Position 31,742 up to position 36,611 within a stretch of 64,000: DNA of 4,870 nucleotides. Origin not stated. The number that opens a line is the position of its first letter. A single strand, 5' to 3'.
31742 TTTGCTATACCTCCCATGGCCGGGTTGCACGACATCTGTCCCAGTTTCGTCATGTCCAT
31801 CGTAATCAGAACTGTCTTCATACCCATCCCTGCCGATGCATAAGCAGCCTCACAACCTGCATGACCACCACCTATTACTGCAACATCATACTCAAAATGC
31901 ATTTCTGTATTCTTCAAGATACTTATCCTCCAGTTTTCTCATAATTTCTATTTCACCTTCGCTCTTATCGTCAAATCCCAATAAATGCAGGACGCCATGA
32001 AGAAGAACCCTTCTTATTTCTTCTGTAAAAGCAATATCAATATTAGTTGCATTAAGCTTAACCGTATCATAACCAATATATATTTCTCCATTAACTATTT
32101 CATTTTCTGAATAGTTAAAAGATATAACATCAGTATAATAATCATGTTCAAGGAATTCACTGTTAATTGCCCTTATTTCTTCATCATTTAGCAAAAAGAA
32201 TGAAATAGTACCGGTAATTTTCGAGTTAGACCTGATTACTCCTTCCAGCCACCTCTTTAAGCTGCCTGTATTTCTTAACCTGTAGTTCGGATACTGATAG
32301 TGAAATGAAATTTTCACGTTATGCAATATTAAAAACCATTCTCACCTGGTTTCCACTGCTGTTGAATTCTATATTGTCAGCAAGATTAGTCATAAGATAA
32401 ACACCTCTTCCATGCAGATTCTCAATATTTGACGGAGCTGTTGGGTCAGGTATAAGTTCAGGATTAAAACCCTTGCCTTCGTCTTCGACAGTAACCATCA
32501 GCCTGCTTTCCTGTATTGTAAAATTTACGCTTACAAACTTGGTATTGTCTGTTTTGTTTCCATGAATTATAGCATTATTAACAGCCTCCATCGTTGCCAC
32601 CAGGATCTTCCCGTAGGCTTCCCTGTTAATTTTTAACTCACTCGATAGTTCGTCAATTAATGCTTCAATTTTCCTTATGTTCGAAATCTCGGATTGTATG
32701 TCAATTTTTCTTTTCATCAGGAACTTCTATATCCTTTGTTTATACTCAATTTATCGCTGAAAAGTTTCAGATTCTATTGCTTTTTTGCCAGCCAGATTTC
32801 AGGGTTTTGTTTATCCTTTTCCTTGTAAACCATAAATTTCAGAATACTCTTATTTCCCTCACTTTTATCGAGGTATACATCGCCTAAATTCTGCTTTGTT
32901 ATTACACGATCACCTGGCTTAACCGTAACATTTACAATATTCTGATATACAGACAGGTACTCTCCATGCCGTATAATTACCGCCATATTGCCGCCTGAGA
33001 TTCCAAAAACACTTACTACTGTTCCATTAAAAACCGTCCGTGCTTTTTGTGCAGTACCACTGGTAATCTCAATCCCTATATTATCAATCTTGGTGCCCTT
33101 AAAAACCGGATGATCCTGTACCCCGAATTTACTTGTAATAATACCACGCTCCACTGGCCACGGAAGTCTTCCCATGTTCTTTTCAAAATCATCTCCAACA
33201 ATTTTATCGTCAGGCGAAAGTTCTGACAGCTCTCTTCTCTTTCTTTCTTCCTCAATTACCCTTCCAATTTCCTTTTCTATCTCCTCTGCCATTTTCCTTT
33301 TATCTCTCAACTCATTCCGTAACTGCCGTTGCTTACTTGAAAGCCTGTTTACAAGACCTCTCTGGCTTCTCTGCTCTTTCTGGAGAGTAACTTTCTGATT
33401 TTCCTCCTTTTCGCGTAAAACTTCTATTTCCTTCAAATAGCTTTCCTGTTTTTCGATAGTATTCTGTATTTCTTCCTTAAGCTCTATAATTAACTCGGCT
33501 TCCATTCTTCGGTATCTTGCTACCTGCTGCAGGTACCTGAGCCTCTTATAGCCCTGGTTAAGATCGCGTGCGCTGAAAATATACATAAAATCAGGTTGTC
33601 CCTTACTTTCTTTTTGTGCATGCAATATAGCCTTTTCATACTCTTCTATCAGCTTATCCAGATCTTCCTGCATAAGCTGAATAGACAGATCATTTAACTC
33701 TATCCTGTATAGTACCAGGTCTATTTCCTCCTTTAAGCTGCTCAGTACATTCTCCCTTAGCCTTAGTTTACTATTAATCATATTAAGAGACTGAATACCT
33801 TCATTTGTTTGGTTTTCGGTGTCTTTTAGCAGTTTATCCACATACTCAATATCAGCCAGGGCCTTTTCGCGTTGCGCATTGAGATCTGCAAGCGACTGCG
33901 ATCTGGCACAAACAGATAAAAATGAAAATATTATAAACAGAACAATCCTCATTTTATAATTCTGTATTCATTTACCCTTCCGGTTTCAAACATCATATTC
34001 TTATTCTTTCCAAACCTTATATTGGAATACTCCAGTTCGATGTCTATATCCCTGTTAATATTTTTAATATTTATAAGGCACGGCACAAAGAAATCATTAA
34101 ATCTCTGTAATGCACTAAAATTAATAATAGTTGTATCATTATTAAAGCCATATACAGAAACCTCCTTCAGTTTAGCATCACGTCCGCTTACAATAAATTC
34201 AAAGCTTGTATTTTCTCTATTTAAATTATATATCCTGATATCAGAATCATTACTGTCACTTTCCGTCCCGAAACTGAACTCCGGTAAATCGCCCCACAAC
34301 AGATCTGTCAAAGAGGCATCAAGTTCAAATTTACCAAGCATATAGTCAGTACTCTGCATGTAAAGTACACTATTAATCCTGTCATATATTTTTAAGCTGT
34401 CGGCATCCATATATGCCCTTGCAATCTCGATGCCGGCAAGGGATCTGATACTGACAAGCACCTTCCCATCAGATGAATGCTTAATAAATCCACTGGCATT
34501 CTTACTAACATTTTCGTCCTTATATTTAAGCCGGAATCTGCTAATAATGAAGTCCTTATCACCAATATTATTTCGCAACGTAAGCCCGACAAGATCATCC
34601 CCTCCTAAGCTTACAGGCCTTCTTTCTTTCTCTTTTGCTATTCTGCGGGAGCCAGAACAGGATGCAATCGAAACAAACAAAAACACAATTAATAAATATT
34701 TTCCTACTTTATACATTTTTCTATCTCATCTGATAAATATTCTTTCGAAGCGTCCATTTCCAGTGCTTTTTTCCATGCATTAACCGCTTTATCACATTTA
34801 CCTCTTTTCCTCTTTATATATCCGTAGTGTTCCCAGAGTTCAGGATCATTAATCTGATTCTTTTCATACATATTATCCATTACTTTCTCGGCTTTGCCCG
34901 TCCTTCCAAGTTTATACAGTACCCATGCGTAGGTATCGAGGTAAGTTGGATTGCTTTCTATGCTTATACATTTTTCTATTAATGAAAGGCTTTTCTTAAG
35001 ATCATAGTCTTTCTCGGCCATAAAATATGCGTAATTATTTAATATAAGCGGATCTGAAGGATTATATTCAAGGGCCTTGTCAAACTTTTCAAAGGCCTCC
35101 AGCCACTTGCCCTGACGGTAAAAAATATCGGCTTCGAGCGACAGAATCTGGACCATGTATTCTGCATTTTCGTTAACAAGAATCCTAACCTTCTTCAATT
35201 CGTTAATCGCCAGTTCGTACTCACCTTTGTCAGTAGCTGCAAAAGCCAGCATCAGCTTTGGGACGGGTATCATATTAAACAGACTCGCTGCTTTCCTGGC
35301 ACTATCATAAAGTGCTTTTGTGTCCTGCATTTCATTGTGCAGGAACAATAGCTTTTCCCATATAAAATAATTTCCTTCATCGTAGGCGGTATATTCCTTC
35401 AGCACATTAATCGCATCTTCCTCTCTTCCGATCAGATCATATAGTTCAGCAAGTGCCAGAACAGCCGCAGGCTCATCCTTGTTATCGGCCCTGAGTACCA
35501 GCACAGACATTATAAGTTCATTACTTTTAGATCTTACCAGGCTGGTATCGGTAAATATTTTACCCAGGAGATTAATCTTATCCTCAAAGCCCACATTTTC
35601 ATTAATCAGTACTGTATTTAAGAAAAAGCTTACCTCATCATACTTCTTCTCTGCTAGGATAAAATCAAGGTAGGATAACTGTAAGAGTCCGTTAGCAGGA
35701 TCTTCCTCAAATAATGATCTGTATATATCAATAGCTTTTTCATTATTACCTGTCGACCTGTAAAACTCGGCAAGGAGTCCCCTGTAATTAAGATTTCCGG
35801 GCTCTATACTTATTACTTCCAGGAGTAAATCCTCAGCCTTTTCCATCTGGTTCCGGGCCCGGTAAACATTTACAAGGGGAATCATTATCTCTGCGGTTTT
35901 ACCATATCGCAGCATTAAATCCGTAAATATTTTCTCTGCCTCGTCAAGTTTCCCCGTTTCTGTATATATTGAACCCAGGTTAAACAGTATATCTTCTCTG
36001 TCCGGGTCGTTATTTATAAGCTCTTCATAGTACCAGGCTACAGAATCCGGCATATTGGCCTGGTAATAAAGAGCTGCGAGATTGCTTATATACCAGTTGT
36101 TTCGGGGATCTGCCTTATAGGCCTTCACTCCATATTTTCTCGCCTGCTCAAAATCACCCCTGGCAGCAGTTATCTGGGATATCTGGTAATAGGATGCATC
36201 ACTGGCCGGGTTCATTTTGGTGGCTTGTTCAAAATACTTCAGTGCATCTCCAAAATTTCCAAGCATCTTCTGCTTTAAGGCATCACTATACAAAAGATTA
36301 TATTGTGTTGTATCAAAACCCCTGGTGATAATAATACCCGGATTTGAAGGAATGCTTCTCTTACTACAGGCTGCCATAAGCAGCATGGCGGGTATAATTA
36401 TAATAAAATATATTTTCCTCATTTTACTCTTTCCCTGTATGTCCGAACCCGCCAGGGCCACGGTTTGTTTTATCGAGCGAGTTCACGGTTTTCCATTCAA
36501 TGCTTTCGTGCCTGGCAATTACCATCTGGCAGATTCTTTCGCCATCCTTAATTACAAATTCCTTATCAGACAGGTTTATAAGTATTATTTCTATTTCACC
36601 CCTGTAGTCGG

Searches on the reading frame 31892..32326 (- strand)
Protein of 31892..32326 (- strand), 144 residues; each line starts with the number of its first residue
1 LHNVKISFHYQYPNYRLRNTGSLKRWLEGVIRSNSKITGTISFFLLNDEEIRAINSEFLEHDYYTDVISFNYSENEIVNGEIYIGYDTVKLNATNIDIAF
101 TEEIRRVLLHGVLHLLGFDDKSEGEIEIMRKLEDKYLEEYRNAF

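Call 58: search_protein_families(library=pfam, proteins=[window:31892-32326:-])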
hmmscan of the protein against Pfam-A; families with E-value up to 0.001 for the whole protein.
window:31892-32326:- (144 aa): 1 family
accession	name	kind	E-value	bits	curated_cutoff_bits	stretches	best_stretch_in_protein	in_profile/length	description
PF02130.23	YbeY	-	6.9e-27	94.3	25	1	23-139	11-128/129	Endoribonuclease YbeY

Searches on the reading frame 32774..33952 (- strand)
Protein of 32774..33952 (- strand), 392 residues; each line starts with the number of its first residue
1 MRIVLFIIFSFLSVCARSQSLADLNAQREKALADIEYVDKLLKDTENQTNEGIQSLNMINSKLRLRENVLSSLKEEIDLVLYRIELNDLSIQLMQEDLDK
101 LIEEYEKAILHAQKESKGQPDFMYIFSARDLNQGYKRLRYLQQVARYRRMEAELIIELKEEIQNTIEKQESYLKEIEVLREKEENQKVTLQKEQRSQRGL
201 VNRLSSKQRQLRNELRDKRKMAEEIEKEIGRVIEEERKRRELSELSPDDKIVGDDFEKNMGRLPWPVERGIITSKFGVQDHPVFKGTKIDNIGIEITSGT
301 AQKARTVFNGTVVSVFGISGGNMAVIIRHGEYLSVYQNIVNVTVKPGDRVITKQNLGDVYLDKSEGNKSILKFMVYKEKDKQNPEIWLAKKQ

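Call 58: search_protein_families(library=pfam, proteins=[window:32774-33952:-])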
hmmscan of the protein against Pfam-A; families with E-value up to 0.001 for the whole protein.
window:32774-33952:- (392 aa): 1 family
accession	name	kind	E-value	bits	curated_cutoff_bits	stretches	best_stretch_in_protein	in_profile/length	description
PF01551.29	Peptidase_M23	-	6.5e-10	39.5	28.7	1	293-384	5-96/96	Peptidase family M23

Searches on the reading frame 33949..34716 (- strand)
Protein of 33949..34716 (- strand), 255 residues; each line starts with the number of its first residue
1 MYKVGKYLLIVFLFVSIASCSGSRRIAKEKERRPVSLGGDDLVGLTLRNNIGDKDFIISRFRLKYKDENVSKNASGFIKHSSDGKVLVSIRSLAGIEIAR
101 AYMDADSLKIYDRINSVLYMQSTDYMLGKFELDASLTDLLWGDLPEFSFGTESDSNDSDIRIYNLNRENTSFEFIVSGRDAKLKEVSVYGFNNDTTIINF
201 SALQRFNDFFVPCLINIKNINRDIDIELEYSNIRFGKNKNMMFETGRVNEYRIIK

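Call 58: search_protein_families(library=pfam, proteins=[window:33949-34716:-])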
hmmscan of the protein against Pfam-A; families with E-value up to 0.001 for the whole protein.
window:33949-34716:- (255 aa): 1 family
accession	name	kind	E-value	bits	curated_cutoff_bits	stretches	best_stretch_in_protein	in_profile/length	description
PF14125.13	DUF4292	-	4.8e-16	59.5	23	1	61-244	11-201/209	Domain of unknown function (DUF4292)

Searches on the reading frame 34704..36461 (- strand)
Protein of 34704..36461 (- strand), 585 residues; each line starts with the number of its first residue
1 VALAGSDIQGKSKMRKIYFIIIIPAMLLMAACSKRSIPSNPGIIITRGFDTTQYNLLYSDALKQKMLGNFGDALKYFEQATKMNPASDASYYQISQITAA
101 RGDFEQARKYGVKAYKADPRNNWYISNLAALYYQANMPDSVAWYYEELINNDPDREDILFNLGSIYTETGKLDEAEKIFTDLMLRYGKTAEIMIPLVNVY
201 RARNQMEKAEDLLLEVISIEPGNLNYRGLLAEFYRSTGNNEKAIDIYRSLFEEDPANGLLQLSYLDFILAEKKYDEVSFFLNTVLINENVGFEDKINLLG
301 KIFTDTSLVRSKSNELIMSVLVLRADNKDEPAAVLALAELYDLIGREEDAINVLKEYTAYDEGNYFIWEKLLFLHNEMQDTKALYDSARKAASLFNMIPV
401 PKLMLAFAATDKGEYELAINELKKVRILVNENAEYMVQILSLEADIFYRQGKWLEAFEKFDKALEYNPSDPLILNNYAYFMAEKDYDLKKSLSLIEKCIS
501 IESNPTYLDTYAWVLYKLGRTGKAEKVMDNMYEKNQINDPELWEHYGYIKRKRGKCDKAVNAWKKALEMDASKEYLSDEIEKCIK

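Call 58: search_protein_families(library=pfam, proteins=[window:34704-36461:-])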
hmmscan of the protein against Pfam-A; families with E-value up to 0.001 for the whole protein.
window:34704-36461:- (585 aa): 27 families (the best 25 are shown)
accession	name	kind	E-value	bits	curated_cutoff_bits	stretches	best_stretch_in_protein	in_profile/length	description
PF14559.12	TPR_19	-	5.9e-33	113.5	25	2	68-109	5-46/68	Tetratricopeptide repeat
PF13428.12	TPR_14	-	1.3e-30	103.2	23.5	0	229-263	6-40/44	Tetratricopeptide repeat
PF07719.23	TPR_2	-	9e-29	97.6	27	1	439-470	3-34/34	Tetratricopeptide repeat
PF13424.12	TPR_12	-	5.7e-25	87.7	30.1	1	157-219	4-74/77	Tetratricopeptide repeat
PF13432.12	TPR_16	-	5.1e-24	84.8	32.7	1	67-121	10-64/65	Tetratricopeptide repeat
PF13181.12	TPR_8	-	3e-21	74.1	25.7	0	157-180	2-25/34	Tetratricopeptide repeat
PF13176.12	TPR_7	-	1.6e-19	68.7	27.9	0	159-183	2-26/36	Tetratricopeptide repeat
PF13431.12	TPR_17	-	4e-19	67.7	24.4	1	144-176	1-33/34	Tetratricopeptide repeat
PF13414.12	TPR_11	-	4.7e-18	65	26.8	1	445-478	2-35/42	TPR repeat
PF00515.34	TPR_1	-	2.7e-17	62.2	27.8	0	57-85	4-32/34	Tetratricopeptide repeat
PF23914.1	TPR_CcmH_CycH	-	9.1e-15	55.3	42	0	202-251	99-148/158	Cytochrome c-type biogenesis protein H TPR domain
PF13429.12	TPR_15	-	3.4e-11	43.5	26.2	2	430-568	139-276/280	Tetratricopeptide repeat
PF12895.13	ANAPC3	-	4.3e-11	43.4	27.2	0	441-490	27-71/82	Anaphase-promoting complex, cyclosome, subunit 3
PF13174.12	TPR_6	-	1.4e-10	41.5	26.3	0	158-188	2-32/33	Tetratricopeptide repeat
PF13374.12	TPR_10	-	1.3e-09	38.2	27.5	0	161-183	7-29/42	Tetratricopeptide repeat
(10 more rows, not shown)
